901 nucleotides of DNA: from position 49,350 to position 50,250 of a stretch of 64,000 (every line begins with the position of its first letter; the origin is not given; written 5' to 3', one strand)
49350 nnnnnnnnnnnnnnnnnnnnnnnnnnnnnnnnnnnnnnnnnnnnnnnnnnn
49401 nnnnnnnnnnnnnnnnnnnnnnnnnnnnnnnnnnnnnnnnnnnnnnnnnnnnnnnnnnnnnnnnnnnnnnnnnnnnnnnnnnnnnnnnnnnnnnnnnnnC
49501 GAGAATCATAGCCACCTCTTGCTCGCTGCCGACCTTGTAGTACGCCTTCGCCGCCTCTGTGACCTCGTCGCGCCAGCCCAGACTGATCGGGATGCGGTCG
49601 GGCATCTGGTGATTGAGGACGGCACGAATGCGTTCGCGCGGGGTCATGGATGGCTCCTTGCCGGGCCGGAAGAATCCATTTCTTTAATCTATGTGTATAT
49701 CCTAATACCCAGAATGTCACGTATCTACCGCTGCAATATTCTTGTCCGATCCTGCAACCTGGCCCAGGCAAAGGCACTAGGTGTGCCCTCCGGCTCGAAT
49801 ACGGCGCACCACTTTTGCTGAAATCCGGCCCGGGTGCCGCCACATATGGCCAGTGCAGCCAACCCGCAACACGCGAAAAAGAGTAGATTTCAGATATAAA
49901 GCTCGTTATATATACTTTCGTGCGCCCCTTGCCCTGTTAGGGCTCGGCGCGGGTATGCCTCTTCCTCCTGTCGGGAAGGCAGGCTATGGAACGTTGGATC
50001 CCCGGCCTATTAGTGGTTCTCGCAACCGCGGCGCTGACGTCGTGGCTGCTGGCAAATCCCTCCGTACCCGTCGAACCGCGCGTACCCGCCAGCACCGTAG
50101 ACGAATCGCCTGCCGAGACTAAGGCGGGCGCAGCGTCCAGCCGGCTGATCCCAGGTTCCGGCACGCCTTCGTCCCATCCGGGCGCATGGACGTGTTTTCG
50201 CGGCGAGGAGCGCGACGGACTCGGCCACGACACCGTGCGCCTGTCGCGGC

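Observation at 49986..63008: Eleven-gene translationally coupled operon joining periplasmic beta-propellers, a NapGH-like FeS relay, a Stn/Bfu-type flavoprotein, NifS and a thiol relay (Trx-like plus CcdA)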

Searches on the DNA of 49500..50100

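Call 102: search_rna_families(source=window, start=49500, end=50100, threshold=evalue, max_evalue=1)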
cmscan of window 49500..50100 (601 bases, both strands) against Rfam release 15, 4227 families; matches with E-value up to 1: 0.
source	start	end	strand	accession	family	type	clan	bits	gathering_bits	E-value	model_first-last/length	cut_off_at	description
